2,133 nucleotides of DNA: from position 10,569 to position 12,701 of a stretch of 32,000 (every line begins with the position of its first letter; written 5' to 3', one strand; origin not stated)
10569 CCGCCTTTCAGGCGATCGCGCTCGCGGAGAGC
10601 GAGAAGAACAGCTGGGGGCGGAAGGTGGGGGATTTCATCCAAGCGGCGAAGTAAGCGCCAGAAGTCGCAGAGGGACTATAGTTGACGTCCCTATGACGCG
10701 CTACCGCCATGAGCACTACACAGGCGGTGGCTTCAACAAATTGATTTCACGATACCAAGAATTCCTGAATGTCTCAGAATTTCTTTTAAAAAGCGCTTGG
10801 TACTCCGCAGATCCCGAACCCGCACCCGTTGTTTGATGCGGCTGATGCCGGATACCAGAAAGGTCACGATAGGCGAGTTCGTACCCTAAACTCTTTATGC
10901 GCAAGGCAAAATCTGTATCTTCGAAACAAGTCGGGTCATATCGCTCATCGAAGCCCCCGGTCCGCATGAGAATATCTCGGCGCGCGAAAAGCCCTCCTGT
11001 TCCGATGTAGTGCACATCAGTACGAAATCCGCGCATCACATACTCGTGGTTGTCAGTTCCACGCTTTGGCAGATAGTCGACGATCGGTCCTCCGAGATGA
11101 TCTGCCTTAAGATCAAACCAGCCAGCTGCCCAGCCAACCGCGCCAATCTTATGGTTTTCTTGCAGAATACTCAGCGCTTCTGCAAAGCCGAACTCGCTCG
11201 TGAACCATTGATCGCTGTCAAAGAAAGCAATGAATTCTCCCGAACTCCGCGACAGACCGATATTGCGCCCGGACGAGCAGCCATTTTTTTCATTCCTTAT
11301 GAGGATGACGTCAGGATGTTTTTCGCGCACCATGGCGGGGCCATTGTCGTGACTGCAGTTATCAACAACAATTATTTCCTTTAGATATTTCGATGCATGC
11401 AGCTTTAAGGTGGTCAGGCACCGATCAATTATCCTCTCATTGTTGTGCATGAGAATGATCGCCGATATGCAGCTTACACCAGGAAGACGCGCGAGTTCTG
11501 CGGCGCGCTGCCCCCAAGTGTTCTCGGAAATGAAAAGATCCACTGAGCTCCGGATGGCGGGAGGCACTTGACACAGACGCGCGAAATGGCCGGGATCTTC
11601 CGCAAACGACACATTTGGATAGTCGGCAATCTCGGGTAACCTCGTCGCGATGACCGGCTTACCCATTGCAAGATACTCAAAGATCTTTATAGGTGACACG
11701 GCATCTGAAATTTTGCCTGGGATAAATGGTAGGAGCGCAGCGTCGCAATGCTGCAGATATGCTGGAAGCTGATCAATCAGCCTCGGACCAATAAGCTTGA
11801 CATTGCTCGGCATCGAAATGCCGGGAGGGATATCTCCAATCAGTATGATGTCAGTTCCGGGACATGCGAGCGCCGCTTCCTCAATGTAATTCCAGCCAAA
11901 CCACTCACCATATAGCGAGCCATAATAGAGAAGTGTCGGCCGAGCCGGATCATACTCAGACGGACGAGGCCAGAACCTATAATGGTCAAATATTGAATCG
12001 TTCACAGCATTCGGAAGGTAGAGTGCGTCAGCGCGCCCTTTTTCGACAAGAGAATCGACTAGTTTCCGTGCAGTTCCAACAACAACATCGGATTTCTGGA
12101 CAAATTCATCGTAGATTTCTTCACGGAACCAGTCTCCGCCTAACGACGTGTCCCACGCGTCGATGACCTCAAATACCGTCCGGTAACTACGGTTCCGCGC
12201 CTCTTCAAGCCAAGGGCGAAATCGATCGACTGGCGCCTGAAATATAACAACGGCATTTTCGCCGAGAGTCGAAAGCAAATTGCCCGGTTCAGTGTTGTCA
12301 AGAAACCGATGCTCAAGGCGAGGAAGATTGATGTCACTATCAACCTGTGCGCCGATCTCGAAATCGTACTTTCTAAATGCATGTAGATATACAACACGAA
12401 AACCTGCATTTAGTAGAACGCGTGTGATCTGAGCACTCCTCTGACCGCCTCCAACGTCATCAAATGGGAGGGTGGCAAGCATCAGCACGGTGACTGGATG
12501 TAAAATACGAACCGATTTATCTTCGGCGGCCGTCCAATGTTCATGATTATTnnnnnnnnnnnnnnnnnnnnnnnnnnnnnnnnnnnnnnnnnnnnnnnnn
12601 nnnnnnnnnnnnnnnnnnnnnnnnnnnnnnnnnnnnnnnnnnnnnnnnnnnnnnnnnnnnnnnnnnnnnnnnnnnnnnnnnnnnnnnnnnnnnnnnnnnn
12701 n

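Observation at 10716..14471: Single 1251-aa protein combining three glycosyltransferase modules with a ~185-residue coiled coil: a WbbB-like polymerase/ruler/terminator candidate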

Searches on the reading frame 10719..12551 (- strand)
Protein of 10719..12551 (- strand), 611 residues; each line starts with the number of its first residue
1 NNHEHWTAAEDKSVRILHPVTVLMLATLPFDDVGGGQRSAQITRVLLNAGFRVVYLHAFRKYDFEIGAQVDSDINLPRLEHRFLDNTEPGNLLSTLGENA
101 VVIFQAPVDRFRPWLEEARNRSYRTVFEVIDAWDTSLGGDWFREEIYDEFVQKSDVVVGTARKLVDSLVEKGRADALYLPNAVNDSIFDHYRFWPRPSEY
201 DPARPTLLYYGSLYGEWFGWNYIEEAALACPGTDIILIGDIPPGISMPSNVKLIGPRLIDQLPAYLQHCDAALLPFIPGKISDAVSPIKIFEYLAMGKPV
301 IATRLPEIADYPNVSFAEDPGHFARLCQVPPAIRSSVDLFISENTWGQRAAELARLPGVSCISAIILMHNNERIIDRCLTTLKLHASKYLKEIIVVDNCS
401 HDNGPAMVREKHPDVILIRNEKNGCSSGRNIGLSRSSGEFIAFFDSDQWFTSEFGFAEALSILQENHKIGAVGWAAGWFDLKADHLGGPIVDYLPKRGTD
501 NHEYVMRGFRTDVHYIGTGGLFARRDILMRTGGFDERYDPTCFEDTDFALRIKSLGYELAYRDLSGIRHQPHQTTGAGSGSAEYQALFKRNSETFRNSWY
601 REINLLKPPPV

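Call 41: find_homologous_proteins(query=window:10719-12551:-, max_evalue=1e-10)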
Query seq(611 aa) (611 aa): 252 proteins with E <= 1e-10 among 8000 candidates; the best 120 are listed.
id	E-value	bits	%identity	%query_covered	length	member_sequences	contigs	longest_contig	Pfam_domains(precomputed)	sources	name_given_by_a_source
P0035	4.6e-245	833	61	96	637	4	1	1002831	PF00535.33,PF13692.13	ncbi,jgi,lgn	-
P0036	6.9e-244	829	60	96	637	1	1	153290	PF00535.33,PF13692.13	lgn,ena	-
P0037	1.2e-243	828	60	96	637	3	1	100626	PF00535.33,PF13692.13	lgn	-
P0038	7.6e-241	819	60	96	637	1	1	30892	PF00535.33,PF13692.13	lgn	-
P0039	1.4e-240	818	60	96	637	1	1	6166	PF00535.33,PF13692.13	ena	-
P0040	2.6e-224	764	54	99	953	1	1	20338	PF13847.13,PF13489.13,PF13641.13,PF00534.27,PF13649.13,PF00535.33,PF08241.19,PF08242.19,PF13692.13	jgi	jgi:GT2 family glycosyltransferase/glycosyltransferase involved in cell wall biosynthesis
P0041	1.3e-207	709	54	96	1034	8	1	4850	PF13847.13,PF13489.13,PF10111.15,PF13649.13,PF00535.33,PF08241.19,PF08242.19,PF13692.13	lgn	-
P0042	4.3e-207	708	53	96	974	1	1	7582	PF13847.13,PF13489.13,PF13641.13,PF13649.13,PF00535.33,PF08241.19,PF08242.19,PF13692.13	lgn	-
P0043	1.9e-205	702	55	95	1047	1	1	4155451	PF13847.13,PF13489.13,PF10111.15,PF00534.27,PF13649.13,PF00535.33,PF08241.19,PF08242.19,PF13692.13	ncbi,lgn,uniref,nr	ncbi:glycosyltransferase [Lysobacter auxotrophicus]|uniref:Glycosyltransferase n=1 Tax=Lysobacter au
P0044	3.2e-205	701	54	96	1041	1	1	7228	PF13847.13,PF13489.13,PF10111.15,PF13649.13,PF00535.33,PF08241.19,PF08242.19,PF13692.13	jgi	jgi:GT2 family glycosyltransferase/SAM-dependent methyltransferase/glycosyltransferase involved in c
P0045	1.1e-204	700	54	96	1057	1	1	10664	PF13847.13,PF13489.13,PF10111.15,PF00534.27,PF13649.13,PF00535.33,PF08241.19,PF08242.19,PF13692.13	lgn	-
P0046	6.3e-204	697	54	97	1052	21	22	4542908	PF13847.13,PF13489.13,PF10111.15,PF13649.13,PF00535.33,PF08241.19,PF08242.19,PF13692.13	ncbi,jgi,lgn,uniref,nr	ncbi:hypothetical protein C7E17_00720 [Stenotrophomonas maltophilia]|uniref:glycosyltransferase n=1 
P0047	8.3e-204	697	52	97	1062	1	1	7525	PF13847.13,PF13489.13,PF10111.15,PF13649.13,PF00535.33,PF08241.19,PF08242.19,PF13692.13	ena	-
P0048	1.9e-203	695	53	97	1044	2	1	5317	PF13847.13,PF13489.13,PF10111.15,PF13649.13,PF00535.33,PF08241.19,PF08242.19,PF13692.13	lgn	-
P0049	1.1e-202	693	53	96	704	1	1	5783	PF10111.15,PF13641.13,PF00535.33,PF13692.13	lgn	-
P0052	4.8e-200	684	53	95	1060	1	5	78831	PF13847.13,PF10111.15,PF13641.13,PF13649.13,PF00535.33,PF08241.19,PF08242.19,PF13692.13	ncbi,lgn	-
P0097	5.1e-186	638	49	95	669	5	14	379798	PF13641.13,PF00535.33,PF13692.13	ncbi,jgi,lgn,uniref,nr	ncbi:glycosyltransferase [Aeromonas rivipollensis]|uniref:Glycosyltransferase n=1 Tax=Aeromonas rivi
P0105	9.2e-183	627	48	95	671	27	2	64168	PF13641.13,PF00535.33,PF13692.13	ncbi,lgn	ncbi:glycosyltransferase [Escherichia coli]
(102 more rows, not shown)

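Call 44: find_encoding_contigs(protein=P0105, flank=10000, max_places=1)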
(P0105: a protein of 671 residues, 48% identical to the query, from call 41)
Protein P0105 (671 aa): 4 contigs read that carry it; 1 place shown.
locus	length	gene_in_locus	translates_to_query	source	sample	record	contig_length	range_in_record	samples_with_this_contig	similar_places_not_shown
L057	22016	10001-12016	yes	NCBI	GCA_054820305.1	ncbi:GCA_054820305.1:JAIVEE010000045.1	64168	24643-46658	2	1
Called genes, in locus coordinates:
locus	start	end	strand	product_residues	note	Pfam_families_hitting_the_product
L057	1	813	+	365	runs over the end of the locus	PF13808:DDE_Tnp_1_assoc, PF01609:DDE_Tnp_1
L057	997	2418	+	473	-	PF20042:DUF6444, PF13005:zf-IS66, PF03050:DDE_Tnp_IS66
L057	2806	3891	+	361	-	PF01073:3Beta_HSD, PF01370:Epimerase, PF02719:Polysacc_synt_2, PF04321:RmlD_sub_bind, PF16363:GDP_Man_Dehyd, PF07993:NAD_binding_4 (weak)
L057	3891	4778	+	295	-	PF01370:Epimerase, PF04321:RmlD_sub_bind, PF16363:GDP_Man_Dehyd (weak)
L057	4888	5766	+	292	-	PF00483:NTP_transferase, PF12804:NTP_transf_3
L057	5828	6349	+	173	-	PF00908:dTDP_sugar_isom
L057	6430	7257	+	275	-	PF01061:ABC2_membrane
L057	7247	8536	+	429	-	PF00005:ABC_tran, PF14524:Wzt_C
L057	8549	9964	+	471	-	PF13439:Glyco_transf_4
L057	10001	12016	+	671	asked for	PF13692:Glyco_trans_1_4 (weak), PF13641:Glyco_tranf_2_3, PF00535:Glycos_transf_2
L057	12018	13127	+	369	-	PF02350:Epimerase_2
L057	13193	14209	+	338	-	-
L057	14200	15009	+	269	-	PF00535:Glycos_transf_2, PF13641:Glyco_tranf_2_3 (faint), PF13632:Glyco_trans_2_3 (faint)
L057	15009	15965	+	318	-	PF01073:3Beta_HSD, PF01370:Epimerase, PF02719:Polysacc_synt_2 (faint), PF04321:RmlD_sub_bind, PF05368:NmrA (weak), PF16363:GDP_Man_Dehyd, PF13460:NAD_binding_10, PF07993:NAD_binding_4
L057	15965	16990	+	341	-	PF00953:Glycos_transf_4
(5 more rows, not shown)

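Call 45: find_encoding_contigs(protein=P0046, flank=8000, max_places=1)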
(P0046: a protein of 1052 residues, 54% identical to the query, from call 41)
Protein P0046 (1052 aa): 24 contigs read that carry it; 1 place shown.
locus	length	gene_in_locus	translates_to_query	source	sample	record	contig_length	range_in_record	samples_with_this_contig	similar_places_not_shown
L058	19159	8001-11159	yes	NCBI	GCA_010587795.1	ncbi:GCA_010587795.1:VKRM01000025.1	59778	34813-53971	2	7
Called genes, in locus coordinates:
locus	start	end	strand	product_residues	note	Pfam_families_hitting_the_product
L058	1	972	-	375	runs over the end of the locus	PF00437:T2SSE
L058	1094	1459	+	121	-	PF14346:DUF4398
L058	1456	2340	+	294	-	-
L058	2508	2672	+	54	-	-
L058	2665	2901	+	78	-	PF04325:DUF465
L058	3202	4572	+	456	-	PF00291:PALP, PF00571:CBS (weak)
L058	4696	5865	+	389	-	PF01053:Cys_Met_Meta_PP, PF00155:Aminotran_1_2 (weak)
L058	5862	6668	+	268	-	PF01061:ABC2_membrane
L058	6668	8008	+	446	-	PF00005:ABC_tran, PF14524:Wzt_C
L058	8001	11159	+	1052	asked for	PF13489:Methyltransf_23 (weak), PF08241:Methyltransf_11, PF08242:Methyltransf_12, PF13649:Methyltransf_25, PF13847:Methyltransf_31, PF13692:Glyco_trans_1_4, PF00535:Glycos_transf_2, PF10111:Glyco_tranf_2_2 (faint)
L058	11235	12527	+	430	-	PF13579:Glyco_trans_4_4, PF13439:Glyco_transf_4, PF13692:Glyco_trans_1_4 (weak)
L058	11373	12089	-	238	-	-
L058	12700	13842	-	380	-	PF02350:Epimerase_2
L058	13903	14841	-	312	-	PF01012:ETF, PF00766:ETF_alpha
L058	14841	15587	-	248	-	PF01012:ETF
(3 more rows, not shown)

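Call 46: find_encoding_contigs(protein=P0035, flank=10000, max_places=1)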
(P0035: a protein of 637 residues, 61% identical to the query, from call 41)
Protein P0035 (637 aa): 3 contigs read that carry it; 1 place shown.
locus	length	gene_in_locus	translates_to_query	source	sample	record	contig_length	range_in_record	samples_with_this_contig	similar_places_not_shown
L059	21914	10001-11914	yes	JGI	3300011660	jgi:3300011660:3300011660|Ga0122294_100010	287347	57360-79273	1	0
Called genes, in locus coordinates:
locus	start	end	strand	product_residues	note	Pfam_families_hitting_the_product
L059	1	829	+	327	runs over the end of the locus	PF12833:HTH_18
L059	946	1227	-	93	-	-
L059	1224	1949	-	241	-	PF00182:Glyco_hydro_19 (weak)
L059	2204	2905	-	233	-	PF01904:DUF72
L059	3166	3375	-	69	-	-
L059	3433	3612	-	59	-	-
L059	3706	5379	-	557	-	PF02652:Lactate_perm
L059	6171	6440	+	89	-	PF04800:NDUS4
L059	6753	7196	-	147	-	-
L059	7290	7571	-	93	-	-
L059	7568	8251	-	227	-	PF00959:Phage_lysozyme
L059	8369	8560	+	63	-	-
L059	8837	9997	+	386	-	PF13439:Glyco_transf_4, PF13579:Glyco_trans_4_4 (weak)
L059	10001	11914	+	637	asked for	PF13692:Glyco_trans_1_4, PF00535:Glycos_transf_2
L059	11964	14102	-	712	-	PF12708:Pect-lyase_RHGA_epim (faint)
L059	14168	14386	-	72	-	-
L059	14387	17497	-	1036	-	-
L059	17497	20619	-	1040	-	PF00959:Phage_lysozyme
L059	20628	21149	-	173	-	-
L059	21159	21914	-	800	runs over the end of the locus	-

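Call 52: find_encoding_contigs(protein=P0097, flank=10000, max_places=1)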
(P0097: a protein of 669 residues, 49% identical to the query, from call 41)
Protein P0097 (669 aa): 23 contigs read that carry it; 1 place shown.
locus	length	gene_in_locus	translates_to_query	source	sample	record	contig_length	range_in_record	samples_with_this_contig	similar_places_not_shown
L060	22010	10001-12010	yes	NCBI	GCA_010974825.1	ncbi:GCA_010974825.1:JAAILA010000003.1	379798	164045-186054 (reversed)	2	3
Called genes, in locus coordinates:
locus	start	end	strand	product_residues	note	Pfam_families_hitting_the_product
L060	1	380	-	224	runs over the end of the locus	PF00072:Response_reg, PF00486:Trans_reg_C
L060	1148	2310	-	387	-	PF01527:HTH_Tnp_1, PF13610:DDE_Tnp_IS240 (faint), PF13276:HTH_21, PF00665:rve, PF13683:rve_3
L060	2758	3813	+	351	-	PF01073:3Beta_HSD, PF01370:Epimerase, PF02719:Polysacc_synt_2, PF04321:RmlD_sub_bind, PF16363:GDP_Man_Dehyd, PF07993:NAD_binding_4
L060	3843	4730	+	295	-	PF01370:Epimerase, PF04321:RmlD_sub_bind, PF16363:GDP_Man_Dehyd (weak)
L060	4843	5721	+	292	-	PF00483:NTP_transferase, PF12804:NTP_transf_3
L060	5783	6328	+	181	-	PF00908:dTDP_sugar_isom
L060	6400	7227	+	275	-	PF01061:ABC2_membrane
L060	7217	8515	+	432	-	PF00005:ABC_tran, PF14524:Wzt_C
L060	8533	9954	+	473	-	PF13439:Glyco_transf_4, PF13477:Glyco_trans_4_2 (faint)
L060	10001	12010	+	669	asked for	PF13692:Glyco_trans_1_4 (weak), PF13641:Glyco_tranf_2_3 (weak), PF00535:Glycos_transf_2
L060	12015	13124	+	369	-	PF02350:Epimerase_2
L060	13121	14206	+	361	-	-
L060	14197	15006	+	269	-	PF00535:Glycos_transf_2, PF13641:Glyco_tranf_2_3, PF13632:Glyco_trans_2_3 (faint)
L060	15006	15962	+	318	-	PF01073:3Beta_HSD, PF01370:Epimerase, PF02719:Polysacc_synt_2 (faint), PF04321:RmlD_sub_bind, PF05368:NmrA (weak), PF16363:GDP_Man_Dehyd, PF13460:NAD_binding_10, PF07993:NAD_binding_4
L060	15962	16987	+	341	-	PF00953:Glycos_transf_4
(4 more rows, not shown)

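Call 61: find_related_loci(query=A2, collection=metagenome_contigs, flank=8000)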
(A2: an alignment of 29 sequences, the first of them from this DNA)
Query A2 (611 aa) in metagenome_contigs; peptide patterns used: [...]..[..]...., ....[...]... (x = any residue, [..] = any of these).
600 stretches matched a pattern (row limit reached: there are more); 209 encode a relative of the query (tblastn E <= 1e-3); the best 80 are kept; 80 distinct loci.
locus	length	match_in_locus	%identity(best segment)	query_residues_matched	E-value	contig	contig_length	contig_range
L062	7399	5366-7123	61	17-600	0e+0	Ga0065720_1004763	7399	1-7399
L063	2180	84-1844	51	12-599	0e+0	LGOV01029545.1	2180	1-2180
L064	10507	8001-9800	50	7-599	0e+0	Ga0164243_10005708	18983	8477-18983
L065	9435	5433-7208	51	21-599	0e+0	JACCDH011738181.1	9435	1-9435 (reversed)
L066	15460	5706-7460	51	22-599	0e+0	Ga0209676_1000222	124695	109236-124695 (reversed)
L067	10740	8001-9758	50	22-599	0e+0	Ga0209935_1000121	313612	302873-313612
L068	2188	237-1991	50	22-599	0e+0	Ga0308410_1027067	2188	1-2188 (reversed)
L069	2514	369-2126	51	22-601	0e+0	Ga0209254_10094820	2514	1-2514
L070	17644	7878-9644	49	22-599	0e+0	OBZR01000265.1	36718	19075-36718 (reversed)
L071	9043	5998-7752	49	22-599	0e+0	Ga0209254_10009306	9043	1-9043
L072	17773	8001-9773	54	22-610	0e+0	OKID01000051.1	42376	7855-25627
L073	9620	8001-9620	46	20-552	1e-161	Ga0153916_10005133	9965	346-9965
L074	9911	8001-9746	44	22-599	7e-161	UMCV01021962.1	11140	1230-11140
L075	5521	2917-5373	38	16-599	1e-129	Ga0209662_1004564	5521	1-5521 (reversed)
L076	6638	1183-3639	38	16-599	4e-129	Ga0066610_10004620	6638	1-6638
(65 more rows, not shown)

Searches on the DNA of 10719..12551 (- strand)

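Call 49: search_dna_similar(query=L057:6430-13127:+, collection=ecoli_genomes, mode=near, max_rows=10)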
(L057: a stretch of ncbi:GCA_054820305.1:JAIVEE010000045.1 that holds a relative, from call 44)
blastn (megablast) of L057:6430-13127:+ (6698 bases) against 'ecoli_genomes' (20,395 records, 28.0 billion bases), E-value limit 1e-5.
No match.
